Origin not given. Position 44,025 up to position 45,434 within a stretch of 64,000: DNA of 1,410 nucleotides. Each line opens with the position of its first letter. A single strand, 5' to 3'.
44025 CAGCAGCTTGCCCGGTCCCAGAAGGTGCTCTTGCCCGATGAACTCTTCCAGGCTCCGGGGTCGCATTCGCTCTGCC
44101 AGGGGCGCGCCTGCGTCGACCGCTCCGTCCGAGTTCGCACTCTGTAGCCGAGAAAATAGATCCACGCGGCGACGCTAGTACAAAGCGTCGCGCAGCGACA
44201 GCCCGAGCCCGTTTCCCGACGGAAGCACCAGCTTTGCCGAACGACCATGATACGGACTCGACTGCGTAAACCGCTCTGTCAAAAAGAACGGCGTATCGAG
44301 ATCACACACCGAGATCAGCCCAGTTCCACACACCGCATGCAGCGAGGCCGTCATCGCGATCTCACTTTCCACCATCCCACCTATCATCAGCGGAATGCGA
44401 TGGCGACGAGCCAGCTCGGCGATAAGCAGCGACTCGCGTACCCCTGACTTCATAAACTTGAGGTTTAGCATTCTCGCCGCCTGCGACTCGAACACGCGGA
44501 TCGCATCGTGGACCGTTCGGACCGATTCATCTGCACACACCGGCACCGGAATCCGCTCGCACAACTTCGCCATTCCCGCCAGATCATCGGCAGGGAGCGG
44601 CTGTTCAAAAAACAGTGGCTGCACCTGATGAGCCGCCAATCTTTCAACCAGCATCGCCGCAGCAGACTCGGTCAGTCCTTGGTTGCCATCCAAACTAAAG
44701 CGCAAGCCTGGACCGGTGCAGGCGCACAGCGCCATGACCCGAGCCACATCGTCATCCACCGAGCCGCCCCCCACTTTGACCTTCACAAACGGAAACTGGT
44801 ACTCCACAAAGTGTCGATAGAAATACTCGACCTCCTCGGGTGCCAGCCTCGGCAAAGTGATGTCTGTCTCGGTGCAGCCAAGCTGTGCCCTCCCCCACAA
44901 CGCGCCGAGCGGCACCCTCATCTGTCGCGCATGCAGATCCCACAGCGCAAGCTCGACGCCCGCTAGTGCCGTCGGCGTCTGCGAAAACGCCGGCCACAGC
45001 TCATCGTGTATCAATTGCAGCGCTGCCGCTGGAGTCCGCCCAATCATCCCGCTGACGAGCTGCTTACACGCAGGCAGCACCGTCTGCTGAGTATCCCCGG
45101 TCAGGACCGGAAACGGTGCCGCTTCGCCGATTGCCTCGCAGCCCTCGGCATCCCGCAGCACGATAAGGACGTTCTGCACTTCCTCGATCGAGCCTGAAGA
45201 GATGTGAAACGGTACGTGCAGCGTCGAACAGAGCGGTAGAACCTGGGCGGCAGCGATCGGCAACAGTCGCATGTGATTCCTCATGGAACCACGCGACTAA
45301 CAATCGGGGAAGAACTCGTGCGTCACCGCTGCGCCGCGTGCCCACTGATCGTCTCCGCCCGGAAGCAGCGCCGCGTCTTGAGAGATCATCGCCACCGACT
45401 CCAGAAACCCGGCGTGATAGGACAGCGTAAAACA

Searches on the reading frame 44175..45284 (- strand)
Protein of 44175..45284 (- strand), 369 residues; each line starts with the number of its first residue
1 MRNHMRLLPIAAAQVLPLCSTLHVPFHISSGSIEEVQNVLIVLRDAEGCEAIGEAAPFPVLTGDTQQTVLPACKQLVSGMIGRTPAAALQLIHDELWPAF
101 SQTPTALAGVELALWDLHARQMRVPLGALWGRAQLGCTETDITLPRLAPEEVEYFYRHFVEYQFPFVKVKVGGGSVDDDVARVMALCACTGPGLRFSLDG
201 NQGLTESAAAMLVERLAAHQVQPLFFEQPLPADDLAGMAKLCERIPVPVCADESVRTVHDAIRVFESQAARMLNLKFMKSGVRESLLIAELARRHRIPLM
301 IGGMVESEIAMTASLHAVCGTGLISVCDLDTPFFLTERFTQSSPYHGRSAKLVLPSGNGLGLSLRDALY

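Call 23: search_protein_families(library=pfam, proteins=[window:44175-45284:-], max_evalue=0.001)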
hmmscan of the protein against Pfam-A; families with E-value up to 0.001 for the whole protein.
window:44175-45284:- (369 aa): 2 families
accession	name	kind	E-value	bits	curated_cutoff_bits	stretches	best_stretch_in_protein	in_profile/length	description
PF13378.12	MR_MLE_C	-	1.8e-41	142.7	29.4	1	160-366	11-217/219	Enolase C-terminal domain-like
PF02746.21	MR_MLE_N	-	1e-11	45.5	22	1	19-131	10-117/117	Mandelate racemase / muconate lactonizing enzyme, N-terminal domain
